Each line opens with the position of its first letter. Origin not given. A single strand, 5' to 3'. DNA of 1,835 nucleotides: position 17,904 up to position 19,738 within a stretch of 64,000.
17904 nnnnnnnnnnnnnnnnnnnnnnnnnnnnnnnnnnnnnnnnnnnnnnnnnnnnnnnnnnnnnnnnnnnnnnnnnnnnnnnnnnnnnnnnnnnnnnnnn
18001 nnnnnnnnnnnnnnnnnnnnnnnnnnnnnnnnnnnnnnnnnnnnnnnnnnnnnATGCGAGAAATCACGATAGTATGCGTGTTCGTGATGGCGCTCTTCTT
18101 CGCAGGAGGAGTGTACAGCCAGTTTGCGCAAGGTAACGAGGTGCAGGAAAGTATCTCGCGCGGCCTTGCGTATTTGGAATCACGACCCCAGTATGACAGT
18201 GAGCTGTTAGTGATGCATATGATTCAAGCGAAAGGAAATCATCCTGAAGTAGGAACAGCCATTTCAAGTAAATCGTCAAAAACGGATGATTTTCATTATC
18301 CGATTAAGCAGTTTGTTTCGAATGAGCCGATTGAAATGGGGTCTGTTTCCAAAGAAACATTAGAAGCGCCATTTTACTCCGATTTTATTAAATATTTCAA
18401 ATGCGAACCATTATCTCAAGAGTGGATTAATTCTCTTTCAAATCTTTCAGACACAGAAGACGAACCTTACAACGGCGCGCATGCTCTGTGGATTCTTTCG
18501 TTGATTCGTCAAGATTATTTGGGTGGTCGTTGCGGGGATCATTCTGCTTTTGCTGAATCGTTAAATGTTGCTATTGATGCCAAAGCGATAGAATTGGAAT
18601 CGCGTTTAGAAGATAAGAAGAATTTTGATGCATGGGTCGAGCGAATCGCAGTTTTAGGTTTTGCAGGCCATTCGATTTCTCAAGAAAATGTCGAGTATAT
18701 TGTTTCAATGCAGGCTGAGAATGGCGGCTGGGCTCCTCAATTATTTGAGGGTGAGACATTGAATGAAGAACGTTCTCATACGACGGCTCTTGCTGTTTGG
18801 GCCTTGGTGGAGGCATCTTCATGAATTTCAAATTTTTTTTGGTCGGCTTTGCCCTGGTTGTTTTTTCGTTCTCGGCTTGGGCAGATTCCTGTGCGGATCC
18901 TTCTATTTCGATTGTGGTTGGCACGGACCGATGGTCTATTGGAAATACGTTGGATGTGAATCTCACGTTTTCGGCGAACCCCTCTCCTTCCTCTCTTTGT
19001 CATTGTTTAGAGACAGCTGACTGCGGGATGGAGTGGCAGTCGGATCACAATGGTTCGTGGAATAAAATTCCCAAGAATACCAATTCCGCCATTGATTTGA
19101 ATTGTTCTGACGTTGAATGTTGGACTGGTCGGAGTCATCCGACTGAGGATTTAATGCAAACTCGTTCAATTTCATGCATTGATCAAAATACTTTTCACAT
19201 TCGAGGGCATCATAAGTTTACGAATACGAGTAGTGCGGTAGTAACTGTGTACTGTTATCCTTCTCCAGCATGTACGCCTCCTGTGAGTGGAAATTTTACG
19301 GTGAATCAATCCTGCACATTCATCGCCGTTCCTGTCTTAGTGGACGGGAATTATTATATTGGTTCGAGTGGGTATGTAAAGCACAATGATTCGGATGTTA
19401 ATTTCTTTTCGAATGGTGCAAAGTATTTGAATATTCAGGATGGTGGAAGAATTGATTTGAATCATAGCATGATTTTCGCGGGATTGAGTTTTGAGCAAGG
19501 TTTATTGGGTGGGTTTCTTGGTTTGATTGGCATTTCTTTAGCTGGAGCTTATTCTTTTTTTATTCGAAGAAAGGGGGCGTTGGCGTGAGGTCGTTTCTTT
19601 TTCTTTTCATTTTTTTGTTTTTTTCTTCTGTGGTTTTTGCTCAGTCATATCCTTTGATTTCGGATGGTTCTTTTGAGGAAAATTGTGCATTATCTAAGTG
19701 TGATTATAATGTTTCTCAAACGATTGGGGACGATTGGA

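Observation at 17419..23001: Low-GC, translationally coupled operon of secreted proteins ending in an M64-like zinc metallopeptidase: candidate undescribed surface proteolytic module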

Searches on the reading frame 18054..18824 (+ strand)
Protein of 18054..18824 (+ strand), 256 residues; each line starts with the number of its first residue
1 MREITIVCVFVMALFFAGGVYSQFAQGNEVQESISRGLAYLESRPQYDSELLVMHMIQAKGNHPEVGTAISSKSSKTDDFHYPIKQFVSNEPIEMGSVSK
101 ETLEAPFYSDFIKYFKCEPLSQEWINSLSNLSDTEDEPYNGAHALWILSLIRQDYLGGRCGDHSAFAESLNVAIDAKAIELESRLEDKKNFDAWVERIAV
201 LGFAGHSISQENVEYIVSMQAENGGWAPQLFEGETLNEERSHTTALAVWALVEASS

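Call 5: search_protein_families(library=pfam, proteins=[window:18054-18824:+], max_evalue=1)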
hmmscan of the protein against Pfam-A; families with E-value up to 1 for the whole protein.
window:18054-18824:+ (256 aa): 1 family
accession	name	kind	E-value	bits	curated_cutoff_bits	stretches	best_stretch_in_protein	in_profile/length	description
PF13243.12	SQHop_cyclase_C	-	0.098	12.1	26.1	1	210-238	210-240/319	Squalene-hopene cyclase C-terminal domain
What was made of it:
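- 18054..18824 (+): g2, 256 aa. A secreted small alpha/alpha-toroid protein with conserved GGRCG, NGGW and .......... motifs. The only Pfam hit is PF13243 at E 0.098 (call 5).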

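Call 20: search_protein_families(library=ncbifam, proteins=[window:18054-18824:+], max_evalue=1)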
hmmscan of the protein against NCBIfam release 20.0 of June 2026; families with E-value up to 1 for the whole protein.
window:18054-18824:+ (256 aa): 0 families

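Call 23: find_homologous_proteins(query=window:18054-18824:+)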
Query window:18054-18824:+ (256 aa): 9 proteins with E <= 0.001 among 948 candidates.
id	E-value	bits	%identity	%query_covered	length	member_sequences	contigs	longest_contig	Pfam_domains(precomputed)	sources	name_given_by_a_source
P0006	1.3e-152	524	91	100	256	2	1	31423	-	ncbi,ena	-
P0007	4.1e-110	385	67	100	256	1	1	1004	-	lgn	-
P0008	1.8e-86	308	56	96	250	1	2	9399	-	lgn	-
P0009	4.5e-79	283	50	98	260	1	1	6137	-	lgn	-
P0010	6.5e-75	270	49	92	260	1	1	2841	-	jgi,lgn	jgi:hypothetical protein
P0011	1.9e-68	249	46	100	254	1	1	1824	-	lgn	-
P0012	3.3e-63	231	45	97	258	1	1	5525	-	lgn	-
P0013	1.5e-62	229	46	95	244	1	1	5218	-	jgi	jgi:hypothetical protein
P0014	3.6e-61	225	44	98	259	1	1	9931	-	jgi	jgi:hypothetical protein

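Call 25: find_encoding_contigs(protein=P0006, flank=10000, max_places=3)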
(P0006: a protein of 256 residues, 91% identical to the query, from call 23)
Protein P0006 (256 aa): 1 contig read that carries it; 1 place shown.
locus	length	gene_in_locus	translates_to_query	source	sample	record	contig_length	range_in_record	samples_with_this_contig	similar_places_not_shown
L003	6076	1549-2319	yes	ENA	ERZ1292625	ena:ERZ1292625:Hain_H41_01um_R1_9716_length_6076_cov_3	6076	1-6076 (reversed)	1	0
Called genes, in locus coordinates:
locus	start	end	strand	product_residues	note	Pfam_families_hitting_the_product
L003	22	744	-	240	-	PF06745:ATPase, PF13481:AAA_25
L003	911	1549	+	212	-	-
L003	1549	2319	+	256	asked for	-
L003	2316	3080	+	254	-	-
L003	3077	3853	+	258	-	-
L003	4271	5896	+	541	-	PF09471:Peptidase_M64 (faint)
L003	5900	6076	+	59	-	?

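Call 26: find_encoding_contigs(protein=P0014, flank=10000, max_places=2)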
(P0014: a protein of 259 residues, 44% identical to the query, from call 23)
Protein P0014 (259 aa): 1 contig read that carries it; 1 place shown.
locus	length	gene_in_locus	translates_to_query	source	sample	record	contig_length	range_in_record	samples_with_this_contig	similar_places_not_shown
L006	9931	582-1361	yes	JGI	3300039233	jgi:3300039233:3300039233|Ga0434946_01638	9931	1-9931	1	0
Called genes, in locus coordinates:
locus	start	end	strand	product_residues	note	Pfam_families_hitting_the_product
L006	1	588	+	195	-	?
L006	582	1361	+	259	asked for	-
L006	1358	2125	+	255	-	-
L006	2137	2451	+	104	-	-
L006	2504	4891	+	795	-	PF09471:Peptidase_M64 (faint)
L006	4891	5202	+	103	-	-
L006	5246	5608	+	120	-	-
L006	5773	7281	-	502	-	PF02074:Peptidase_M32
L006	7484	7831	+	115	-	-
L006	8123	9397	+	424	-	PF01409:tRNA-synt_2d (weak), PF13393:tRNA-synt_His, PF03129:HGTP_anticodon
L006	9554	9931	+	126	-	?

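Call 27: find_encoding_contigs(protein=P0008, flank=10000, max_places=2)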
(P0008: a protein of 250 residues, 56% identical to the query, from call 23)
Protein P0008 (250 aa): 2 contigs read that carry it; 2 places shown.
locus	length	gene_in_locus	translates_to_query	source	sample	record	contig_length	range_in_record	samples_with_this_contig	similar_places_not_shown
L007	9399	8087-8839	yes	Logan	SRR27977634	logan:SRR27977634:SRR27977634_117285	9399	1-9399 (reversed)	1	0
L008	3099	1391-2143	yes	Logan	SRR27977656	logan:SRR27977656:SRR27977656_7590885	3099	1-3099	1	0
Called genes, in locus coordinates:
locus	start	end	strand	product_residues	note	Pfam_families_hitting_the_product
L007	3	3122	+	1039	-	?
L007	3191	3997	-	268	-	PF09754:PAC2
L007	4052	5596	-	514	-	PF00482:T2SSF (weak)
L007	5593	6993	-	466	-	PF13401:AAA_22 (faint), PF00437:T2SSE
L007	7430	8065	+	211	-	-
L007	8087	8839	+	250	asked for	-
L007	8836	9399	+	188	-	?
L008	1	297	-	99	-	?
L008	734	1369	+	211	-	-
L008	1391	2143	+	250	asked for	-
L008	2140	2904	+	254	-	-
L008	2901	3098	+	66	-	?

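Call 40: predict_structure(alignment_id=A2)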
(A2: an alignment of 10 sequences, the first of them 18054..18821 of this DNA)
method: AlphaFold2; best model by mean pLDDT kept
length: 256 residues; sequences in the alignment: 10
mean_pLDDT: 88.8   pTM: 0.84
mean pLDDT of the five models: 88.8, 87.5, 87.3, 87.1, 87.0
residues with pLDDT >= 90: 189; 70-90: 42; 50-70: 19; < 50: 6
segments of 3 or more residues with pLDDT < 50: 234-236
pLDDT, mean of each block of 10 residues (from residue 1): 70 63 68 95 93 93 86 92 93 93 89 95 96 89 97 94 95 97 92 96 94 95 88 62 96 88
secondary structure, 60 per line:
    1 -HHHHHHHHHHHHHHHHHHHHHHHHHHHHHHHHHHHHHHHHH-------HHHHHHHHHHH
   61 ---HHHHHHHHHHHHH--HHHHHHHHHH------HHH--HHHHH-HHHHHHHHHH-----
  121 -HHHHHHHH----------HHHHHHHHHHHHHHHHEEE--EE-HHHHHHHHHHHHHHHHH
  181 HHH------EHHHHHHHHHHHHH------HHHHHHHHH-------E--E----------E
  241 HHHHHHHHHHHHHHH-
elements in order: H2-42 H50-60 H64-76 H79-88 H100-104 H106-115 H122-129 H140-155 E156-158 H164-183 H191-203 H210-218 H241-255
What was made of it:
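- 18054..18824 (+): The AF2 model has pLDDT 88.8 and pTM 0.84 (call 40).
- On Prenyltransferase / squalene-cyclase repeat proteins (PF00432, PF13243, PF13249): The model has pLDDT 88.8 (call 40).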

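Call 48: search_protein_families(library=phrogs, proteins=[window:18054-18824:+], max_evalue=0.1)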
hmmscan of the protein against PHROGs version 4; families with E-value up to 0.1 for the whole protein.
window:18054-18824:+ (256 aa): 0 families

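Call 53: find_encoding_contigs(protein=P0009, flank=10000, max_places=2)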
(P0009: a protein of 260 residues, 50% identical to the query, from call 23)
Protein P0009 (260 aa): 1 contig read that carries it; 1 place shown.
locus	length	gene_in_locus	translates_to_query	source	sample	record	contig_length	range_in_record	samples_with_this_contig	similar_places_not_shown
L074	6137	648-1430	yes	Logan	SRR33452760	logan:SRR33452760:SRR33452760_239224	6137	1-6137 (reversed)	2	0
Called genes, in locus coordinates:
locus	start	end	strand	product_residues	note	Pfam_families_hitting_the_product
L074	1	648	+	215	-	?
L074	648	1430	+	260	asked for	-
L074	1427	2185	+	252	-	-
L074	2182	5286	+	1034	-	PF09471:Peptidase_M64 (faint)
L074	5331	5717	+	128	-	-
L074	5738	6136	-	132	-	?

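Call 54: find_encoding_contigs(protein=P0012, flank=10000, max_places=2)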
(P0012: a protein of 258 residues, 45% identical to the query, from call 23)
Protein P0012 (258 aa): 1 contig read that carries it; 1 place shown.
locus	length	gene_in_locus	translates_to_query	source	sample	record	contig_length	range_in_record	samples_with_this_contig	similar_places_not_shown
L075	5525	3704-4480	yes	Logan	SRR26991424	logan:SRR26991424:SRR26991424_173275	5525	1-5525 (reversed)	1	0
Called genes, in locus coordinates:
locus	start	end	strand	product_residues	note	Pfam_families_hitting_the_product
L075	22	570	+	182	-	PF01138:RNase_PH, PF03725:RNase_PH_C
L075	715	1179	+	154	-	PF01780:Ribosomal_L37ae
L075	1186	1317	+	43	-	PF03604:Zn_ribbon_RPAB4 (weak)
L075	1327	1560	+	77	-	PF09341:Pcc1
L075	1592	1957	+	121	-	PF01920:Prefoldin_2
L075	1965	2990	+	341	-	PF01368:DHH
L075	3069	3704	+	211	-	-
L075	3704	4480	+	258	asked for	-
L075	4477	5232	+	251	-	-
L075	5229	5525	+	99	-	?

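Call 55: find_encoding_contigs(protein=P0013, flank=10000, max_places=2)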
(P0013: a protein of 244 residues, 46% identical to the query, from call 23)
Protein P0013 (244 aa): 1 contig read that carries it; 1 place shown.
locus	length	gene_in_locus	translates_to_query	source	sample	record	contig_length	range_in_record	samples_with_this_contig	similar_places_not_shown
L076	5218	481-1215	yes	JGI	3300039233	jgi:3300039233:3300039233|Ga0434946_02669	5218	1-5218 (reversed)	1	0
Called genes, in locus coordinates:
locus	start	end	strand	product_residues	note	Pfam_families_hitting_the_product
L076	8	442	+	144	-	-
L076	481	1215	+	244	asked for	-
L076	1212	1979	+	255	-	-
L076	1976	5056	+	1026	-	PF09471:Peptidase_M64 (faint)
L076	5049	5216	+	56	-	?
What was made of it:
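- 18054..18824 (+): Nine homolog clusters were found, and every one with enough context lies inside the same gene order (calls 23, 25-27, 53-55).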

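Call 58: search_protein_families(library=pfam, proteins=[L074:2182-5286:+, L076:1976-5056:+], max_evalue=0.01)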
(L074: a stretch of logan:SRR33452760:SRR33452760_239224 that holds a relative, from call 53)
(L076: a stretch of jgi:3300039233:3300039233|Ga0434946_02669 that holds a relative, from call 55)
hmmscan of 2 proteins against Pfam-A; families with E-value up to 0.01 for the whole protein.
L074:2182-5286:+ (1034 aa): 1 family
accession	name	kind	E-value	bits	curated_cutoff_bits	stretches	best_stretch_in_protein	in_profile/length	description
PF09471.16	Peptidase_M64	-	1.3e-07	31.6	26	1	747-802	138-194/302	IgA Peptidase M64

L076:1976-5056:+ (1026 aa): 1 family
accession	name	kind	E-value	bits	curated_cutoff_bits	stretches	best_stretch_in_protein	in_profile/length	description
PF09471.16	Peptidase_M64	-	1.4e-08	34.7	26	1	727-806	125-210/302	IgA Peptidase M64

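Call 93: find_related_loci(query=A2, collection=viral_contigs, flank=8000)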
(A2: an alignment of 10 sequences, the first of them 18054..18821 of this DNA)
Query A2 (256 aa) in viral_contigs; peptide patterns used: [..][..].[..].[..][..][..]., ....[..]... (x = any residue, [..] = any of these).
18 stretches matched a pattern, but none encodes a relative of the query by tblastn (E <= 1e-3).

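Call 104: fold_search(model_id=the predicted structure, library=pdb)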
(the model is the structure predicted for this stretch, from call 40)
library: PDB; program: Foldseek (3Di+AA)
matches with E <= 10: 140; with E <= 0.001: 0
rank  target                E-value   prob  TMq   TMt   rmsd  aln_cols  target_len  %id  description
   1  4ce7_C                1.2e-01  1.00  0.54  0.42   8.9       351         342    8  Crystal structure of a novel unsaturated beta-glucuronyl hydrolase enzyme, belonging to family GH105, involved in ulva (released 2014-01-22)
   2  4ce7_B                1.2e-01  1.00  0.54  0.41   8.6       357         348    9  Crystal structure of a novel unsaturated beta-glucuronyl hydrolase enzyme, belonging to family GH105, involved in ulva (released 2014-01-22)
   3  8zg0                  1.4e-01  0.99  0.38  0.22   6.7       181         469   11  Drimenyl diphosphate synthase SsDMS_F248A&D303E from Streptomyces showdoensis (Apo) (released 2025-05-21)
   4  8zgv                  1.8e-01  0.98  0.48  0.29   6.8       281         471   10  Drimenyl diphosphate synthase SsDMS_F248A&D303E from Streptomyces showdoensis in complex with farnesyl diphosphate (FPP) (released 2025-05-21)
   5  9m7e_A                1.9e-01  0.94  0.44  0.25   9.6       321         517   11  Crystal structure of AsDMS D333N mutant in complex with drimenyl phosphate (released 2025-09-10)
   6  9n9j_P2               2.6e-01  0.82  0.41  0.21   7.5       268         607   16  Structure of a GRP94 folding intermediate engaged with a CCDC134- and FKBP11-bound secretory translocon (released 2025-11-19)
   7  7xq4                  2.8e-01  0.96  0.35  0.20   7.2       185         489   12  Drimenyl diphosphate synthase from Streptomyces showdoensis (apo) (released 2023-03-15)
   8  8zg5                  3.0e-01  0.96  0.48  0.29   6.9       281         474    9  Drimenyl diphosphate synthase SsDMS_Y505I&D303A from Streptomyces showdoensis (Apo) (released 2025-05-21)
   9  8zgw                  3.8e-01  0.97  0.38  0.22   6.5       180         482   10  Drimenyl diphosphate synthase SsDMS_F248Y&D303E from Streptomyces showdoensis in complex with farnesyl diphosphate (FPP) (released 2025-05-21)
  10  8zg1                  3.8e-01  0.96  0.37  0.22   6.8       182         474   11  Drimenyl diphosphate synthase SsDMS_F248Y&D303E from Streptomyces showdoensis (Apo) (released 2025-05-21)
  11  4zrp_B                3.8e-01  0.87  0.46  0.32   9.4       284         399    9  TC:CD320 (released 2016-07-20)
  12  1sqc                  4.0e-01  0.85  0.28  0.13   7.1       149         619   15  SQUALENE-HOPENE-CYCLASE FROM ALICYCLOBACILLUS ACIDOCALDARIUS (released 1997-12-17)
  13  9m7e_B                4.6e-01  0.84  0.32  0.18   9.0       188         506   16  Crystal structure of AsDMS D333N mutant in complex with drimenyl phosphate (released 2025-09-10)
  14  9mlo_B                4.8e-01  0.80  0.32  0.19   8.6       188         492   16  Drimenol Synthase - Farnesyl Thiol Complex (released 2025-07-16)
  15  7op0_A                4.8e-01  0.35  0.32  0.12  10.3       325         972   12  Crystal structure of complement C5 in complex with chemically synthesized K92 knob domain. (released 2022-04-06)
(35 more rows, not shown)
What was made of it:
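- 18054..18824 (+): Foldseek finds nothing significant (call 104).
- Foldseek E-values are all at or above 0.1 (call 104).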

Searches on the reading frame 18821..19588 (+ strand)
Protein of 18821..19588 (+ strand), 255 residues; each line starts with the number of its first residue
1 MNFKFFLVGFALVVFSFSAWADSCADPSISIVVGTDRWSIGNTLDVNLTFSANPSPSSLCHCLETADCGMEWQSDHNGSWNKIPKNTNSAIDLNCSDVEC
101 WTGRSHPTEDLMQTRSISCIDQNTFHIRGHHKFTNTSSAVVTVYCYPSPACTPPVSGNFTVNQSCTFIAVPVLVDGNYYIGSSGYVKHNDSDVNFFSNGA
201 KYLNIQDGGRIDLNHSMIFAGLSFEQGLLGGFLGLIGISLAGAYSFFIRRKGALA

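Call 5: search_protein_families(library=pfam, proteins=[window:18821-19588:+], max_evalue=1)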
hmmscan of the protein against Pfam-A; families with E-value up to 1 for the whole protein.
window:18821-19588:+ (255 aa): 0 families

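Call 20: search_protein_families(library=ncbifam, proteins=[window:18821-19588:+], max_evalue=1)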
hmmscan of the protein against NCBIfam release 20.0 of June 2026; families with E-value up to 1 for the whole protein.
window:18821-19588:+ (255 aa): 0 families

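Call 48: search_protein_families(library=phrogs, proteins=[window:18821-19588:+], max_evalue=0.1)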
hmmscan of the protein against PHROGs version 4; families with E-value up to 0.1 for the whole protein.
window:18821-19588:+ (255 aa): 0 families

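Call 62: search_solved_structures(query=A4, max_evalue=10, show_alignments=1)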
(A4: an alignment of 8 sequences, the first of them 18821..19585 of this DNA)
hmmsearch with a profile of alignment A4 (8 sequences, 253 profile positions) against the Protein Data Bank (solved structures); distinct sequences matched with E-value up to 10: 1.
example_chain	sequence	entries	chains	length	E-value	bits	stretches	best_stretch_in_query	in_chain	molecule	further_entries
2zt9_G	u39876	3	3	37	1.7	10.7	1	224-247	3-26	Cytochrome b6-f complex subunit 5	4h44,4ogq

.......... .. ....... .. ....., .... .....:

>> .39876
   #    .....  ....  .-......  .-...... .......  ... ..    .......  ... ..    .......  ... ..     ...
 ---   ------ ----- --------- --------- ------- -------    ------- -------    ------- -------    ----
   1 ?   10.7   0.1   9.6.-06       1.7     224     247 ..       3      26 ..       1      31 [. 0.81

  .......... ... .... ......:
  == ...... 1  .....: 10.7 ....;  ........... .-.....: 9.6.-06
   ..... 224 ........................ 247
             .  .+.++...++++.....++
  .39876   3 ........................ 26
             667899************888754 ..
